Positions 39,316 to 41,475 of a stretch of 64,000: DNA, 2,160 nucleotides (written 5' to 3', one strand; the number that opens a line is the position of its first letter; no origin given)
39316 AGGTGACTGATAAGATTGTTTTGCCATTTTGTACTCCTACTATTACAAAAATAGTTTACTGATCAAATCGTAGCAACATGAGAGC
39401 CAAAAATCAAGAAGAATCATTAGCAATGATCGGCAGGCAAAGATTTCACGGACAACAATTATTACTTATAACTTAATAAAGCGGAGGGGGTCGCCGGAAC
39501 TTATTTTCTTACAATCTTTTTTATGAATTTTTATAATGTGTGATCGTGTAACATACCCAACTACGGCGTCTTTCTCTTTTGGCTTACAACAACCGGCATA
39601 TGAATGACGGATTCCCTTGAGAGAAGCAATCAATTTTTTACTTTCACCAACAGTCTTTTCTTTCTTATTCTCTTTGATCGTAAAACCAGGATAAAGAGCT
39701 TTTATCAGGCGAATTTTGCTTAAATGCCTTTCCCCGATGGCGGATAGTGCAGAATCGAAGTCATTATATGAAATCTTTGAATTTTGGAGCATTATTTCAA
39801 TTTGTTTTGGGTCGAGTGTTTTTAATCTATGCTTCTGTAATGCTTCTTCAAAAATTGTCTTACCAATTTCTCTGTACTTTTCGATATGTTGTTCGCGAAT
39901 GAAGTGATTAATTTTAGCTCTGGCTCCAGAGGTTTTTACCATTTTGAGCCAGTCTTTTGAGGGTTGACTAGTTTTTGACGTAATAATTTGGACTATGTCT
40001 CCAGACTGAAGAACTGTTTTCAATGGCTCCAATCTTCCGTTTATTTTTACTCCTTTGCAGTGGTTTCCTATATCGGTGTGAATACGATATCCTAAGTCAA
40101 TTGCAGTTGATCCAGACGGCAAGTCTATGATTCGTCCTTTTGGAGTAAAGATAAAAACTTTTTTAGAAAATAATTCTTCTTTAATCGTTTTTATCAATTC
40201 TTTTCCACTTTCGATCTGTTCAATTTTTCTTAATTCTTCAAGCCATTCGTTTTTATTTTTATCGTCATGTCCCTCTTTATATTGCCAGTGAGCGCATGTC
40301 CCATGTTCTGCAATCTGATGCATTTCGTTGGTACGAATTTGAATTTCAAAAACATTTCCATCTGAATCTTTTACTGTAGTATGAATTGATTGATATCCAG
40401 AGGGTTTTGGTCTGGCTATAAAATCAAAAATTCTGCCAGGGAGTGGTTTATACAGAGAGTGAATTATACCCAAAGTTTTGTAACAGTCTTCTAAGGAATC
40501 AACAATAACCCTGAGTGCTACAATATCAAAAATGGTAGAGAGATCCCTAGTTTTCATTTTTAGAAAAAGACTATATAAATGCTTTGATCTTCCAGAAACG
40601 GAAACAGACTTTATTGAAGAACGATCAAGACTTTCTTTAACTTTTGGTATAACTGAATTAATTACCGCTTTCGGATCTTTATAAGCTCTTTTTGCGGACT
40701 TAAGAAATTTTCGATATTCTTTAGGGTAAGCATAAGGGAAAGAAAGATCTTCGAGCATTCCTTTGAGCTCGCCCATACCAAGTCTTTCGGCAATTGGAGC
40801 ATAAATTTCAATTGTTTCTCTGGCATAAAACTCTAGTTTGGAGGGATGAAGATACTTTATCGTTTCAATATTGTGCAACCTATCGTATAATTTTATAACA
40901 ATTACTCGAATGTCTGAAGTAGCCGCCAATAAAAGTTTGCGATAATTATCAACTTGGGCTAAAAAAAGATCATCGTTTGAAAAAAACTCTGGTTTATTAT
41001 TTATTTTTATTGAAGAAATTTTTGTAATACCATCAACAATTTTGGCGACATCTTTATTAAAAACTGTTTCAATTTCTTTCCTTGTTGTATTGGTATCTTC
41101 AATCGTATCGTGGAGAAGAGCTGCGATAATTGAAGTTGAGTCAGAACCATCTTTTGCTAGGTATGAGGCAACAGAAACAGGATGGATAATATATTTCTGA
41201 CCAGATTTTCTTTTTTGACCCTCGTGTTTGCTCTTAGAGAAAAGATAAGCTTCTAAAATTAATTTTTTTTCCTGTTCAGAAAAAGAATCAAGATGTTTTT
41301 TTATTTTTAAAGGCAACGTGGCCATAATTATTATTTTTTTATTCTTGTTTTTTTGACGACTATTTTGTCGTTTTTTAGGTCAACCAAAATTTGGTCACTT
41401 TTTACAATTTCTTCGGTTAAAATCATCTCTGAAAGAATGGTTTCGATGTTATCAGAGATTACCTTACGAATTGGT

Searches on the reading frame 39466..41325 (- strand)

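Call 83: search_protein_families(library=pfam, proteins=[window:39466-41325:-], max_evalue=0.001)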
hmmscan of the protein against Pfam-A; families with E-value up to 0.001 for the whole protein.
window:39466-41325:- (619 aa): 5 families
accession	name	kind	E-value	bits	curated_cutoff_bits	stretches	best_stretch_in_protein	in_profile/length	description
PF13328.12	HD_4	-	8e-40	136.5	27.2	1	26-184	1-155/156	HD domain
PF04607.23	RelA_SpoT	-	1e-36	126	27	1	245-353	1-112/113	Region found in RelA / SpoT proteins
PF02824.27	TGS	-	4.7e-21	75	22.2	1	390-449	1-60/60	TGS domain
PF19296.4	RelA_AH_RIS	-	3.5e-08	34.2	23.8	1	462-559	3-97/185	RelA/SpoT, AH and RIS domains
PF01966.28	HD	-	6e-07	30.2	22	1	45-152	1-115/116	HD domain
